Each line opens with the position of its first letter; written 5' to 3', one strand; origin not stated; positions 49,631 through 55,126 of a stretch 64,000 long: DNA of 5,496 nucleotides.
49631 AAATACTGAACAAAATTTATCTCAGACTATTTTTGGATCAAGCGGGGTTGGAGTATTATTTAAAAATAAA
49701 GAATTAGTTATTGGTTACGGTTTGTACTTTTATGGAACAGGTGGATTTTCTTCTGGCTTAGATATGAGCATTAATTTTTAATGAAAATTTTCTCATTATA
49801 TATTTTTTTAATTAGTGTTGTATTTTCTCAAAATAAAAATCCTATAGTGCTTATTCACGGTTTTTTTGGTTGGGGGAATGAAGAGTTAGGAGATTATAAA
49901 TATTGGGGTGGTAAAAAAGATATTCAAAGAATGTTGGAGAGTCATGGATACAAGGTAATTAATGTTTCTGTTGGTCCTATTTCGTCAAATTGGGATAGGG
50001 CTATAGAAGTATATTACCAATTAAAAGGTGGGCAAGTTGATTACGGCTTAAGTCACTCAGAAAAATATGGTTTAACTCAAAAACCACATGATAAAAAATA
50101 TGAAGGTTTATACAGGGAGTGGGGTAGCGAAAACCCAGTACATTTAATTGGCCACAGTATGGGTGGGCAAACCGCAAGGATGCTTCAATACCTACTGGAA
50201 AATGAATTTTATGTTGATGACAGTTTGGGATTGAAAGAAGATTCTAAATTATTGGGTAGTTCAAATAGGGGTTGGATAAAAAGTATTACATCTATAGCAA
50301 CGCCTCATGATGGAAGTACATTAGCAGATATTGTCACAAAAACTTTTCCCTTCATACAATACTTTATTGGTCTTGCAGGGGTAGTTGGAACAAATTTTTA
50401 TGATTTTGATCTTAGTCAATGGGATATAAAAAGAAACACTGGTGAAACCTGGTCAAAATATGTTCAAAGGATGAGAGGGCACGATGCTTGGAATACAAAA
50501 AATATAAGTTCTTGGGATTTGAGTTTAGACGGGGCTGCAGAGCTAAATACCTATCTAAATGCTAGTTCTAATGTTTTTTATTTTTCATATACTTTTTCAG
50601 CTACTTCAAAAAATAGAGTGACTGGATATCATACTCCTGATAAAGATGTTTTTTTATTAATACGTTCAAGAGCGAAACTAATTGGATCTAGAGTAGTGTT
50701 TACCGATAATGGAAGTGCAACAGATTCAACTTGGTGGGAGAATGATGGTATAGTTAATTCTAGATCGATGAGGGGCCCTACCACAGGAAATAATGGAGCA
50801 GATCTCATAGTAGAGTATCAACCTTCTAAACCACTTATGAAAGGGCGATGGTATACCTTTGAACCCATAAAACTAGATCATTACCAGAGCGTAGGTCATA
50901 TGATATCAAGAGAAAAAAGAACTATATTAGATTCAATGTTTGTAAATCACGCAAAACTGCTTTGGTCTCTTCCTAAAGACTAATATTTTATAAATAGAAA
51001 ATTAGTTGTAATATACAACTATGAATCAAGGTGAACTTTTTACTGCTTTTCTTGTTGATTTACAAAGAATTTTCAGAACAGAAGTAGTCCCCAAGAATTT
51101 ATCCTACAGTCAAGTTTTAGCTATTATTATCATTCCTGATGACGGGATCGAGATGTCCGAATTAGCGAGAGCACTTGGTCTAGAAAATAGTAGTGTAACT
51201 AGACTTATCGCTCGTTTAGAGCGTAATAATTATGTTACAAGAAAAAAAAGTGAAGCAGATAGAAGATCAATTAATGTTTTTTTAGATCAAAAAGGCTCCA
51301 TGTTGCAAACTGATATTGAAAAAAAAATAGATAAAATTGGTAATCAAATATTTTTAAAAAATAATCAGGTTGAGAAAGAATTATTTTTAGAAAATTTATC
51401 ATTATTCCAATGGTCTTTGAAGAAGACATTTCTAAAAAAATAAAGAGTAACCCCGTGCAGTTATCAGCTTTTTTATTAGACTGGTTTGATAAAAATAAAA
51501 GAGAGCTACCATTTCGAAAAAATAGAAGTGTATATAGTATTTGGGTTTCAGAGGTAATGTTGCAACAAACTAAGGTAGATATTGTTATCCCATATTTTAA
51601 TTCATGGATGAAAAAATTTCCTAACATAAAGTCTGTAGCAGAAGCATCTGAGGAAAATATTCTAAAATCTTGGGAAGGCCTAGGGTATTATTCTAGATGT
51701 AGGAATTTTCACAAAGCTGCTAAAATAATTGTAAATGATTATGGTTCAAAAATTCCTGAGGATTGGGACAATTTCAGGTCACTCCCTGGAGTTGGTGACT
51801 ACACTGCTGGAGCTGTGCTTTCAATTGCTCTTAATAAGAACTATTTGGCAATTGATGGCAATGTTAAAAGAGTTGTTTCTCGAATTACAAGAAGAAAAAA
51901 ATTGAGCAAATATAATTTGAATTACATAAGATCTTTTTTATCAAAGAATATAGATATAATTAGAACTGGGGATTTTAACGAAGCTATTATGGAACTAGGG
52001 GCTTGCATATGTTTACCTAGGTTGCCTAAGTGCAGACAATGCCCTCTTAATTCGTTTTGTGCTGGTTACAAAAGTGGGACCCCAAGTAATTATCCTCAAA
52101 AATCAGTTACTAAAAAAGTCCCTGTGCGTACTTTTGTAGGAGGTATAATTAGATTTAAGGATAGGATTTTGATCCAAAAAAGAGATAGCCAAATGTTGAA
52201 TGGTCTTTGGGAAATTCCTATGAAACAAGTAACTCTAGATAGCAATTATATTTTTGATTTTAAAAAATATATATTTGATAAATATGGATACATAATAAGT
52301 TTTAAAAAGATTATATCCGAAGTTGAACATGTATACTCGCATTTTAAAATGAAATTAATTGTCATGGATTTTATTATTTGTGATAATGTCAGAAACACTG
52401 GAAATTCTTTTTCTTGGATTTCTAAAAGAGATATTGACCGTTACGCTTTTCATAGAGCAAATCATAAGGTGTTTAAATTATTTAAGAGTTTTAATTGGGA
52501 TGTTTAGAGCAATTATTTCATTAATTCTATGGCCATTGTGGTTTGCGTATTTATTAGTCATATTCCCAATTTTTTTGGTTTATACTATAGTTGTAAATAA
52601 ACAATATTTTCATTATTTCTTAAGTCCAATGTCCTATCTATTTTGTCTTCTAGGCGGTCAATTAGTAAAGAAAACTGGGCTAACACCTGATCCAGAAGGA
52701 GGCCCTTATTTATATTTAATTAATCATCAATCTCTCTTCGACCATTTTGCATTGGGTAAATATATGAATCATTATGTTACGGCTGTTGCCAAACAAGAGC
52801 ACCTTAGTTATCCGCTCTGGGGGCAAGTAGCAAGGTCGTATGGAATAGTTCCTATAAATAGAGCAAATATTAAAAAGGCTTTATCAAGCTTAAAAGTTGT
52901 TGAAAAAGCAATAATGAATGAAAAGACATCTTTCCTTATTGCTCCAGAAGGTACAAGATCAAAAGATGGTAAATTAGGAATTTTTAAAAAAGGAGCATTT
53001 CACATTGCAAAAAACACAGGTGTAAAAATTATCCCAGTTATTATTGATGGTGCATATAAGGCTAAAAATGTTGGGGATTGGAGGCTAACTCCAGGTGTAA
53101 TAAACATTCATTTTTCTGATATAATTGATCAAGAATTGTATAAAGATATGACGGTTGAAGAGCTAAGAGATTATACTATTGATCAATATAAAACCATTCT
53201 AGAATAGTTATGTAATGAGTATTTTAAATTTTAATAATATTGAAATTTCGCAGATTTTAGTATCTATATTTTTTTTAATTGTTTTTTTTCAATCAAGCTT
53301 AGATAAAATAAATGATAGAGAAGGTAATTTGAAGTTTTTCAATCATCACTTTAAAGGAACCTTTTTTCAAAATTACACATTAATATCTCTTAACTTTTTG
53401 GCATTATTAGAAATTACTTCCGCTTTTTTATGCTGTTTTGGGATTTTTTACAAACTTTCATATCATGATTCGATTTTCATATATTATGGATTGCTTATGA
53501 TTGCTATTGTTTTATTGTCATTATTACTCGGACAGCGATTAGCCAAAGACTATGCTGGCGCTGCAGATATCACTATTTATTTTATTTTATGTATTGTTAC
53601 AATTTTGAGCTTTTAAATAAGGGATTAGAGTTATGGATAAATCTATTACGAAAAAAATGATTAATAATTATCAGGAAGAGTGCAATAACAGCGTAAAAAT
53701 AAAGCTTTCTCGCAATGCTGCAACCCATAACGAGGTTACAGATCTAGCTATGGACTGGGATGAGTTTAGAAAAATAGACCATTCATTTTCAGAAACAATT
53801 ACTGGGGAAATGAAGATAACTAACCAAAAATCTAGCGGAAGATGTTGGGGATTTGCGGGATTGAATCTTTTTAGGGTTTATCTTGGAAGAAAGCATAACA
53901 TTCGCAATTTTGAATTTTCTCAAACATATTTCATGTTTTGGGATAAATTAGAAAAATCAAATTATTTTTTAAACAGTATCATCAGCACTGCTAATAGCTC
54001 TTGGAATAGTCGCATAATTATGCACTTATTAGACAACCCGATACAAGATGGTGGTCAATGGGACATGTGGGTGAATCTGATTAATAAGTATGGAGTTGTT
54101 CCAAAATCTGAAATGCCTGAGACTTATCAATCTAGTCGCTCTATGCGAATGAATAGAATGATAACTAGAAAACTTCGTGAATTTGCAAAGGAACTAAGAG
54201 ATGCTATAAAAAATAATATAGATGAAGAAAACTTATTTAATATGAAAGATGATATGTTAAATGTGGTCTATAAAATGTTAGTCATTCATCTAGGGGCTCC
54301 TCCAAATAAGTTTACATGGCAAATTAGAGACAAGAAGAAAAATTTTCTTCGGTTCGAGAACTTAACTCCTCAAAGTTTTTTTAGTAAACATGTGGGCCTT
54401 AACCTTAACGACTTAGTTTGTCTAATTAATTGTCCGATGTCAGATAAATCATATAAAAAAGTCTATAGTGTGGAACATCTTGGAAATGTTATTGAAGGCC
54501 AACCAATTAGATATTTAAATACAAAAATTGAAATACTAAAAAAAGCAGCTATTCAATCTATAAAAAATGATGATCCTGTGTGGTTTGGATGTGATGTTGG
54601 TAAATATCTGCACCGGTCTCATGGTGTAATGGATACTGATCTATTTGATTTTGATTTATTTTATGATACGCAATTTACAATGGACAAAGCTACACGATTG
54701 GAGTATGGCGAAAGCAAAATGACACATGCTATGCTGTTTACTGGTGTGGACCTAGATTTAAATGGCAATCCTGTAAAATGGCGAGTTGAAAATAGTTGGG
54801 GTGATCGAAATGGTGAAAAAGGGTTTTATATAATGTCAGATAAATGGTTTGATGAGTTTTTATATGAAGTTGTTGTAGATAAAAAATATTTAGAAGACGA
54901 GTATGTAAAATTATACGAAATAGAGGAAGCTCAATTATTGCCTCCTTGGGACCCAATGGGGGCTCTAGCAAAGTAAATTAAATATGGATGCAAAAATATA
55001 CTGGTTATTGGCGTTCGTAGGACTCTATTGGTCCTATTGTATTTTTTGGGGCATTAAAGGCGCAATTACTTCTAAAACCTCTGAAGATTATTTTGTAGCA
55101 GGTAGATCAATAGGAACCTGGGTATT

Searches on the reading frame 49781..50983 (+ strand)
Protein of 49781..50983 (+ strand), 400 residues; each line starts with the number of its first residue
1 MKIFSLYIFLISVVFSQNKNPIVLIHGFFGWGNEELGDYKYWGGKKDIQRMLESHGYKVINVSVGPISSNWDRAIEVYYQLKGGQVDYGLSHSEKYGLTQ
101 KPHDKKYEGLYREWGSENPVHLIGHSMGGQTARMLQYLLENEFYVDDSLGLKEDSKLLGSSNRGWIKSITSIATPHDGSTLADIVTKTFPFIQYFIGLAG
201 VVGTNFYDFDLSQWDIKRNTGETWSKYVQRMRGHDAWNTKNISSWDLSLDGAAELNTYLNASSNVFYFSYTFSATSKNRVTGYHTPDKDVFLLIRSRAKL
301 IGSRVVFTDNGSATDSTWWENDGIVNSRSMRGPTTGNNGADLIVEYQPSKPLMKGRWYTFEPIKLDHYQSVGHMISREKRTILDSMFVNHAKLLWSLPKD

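Call 56: search_protein_families(library=ncbifam, proteins=[window:49781-50983:+], max_evalue=1e-8)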
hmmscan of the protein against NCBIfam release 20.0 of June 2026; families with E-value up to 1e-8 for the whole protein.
window:49781-50983:+ (400 aa): 1 family
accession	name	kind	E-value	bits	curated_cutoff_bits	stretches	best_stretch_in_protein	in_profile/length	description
NF047351.1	lipase_YSIRK_Sa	exception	5.1e-77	259.8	650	1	17-373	330-676/704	YSIRK-targeted triacylglycerol lipase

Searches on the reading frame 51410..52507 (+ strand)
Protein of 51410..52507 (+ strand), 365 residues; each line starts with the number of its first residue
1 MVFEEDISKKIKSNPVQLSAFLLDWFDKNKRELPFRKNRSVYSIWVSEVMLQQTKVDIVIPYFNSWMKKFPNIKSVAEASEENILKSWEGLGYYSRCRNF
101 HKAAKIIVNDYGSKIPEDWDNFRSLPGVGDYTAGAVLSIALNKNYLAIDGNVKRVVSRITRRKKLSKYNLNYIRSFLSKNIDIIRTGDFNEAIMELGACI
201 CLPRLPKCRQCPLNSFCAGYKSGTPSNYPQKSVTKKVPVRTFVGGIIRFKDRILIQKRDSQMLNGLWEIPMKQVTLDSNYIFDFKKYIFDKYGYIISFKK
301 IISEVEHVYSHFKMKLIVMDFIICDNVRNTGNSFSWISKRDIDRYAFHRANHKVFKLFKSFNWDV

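Call 59: search_protein_families(library=pfam, proteins=[window:51410-52507:+], max_evalue=0.00001)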
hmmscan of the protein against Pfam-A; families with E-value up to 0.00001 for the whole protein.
window:51410-52507:+ (365 aa): 2 families
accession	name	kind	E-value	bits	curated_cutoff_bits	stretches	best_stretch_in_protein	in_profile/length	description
PF00730.31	HhH-GPD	-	1.6e-18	67.5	26.2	1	46-164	1-91/108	HhH-GPD superfamily base excision DNA repair protein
PF14815.12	NUDIX_4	-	4.3e-14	52.7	35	1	245-356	4-112/113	NUDIX domain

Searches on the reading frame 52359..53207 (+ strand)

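Call 59: search_protein_families(library=pfam, proteins=[window:52359-53207:+], max_evalue=0.00001)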
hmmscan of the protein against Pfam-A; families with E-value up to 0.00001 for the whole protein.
window:52359-53207:+ (282 aa): 1 family
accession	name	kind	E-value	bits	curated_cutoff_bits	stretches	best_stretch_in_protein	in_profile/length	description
PF01553.26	Acyltransferase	-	1.2e-27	96.7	23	1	104-229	3-131/132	Acyltransferase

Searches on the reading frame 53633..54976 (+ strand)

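Call 59: search_protein_families(library=pfam, proteins=[window:53633-54976:+], max_evalue=0.00001)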
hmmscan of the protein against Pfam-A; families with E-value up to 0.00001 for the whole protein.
window:53633-54976:+ (447 aa): 1 family
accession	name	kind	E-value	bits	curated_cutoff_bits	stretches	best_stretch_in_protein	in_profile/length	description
PF03051.21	Peptidase_C1_2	-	6.1e-172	572.8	22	1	5-443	2-438/438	Peptidase C1-like family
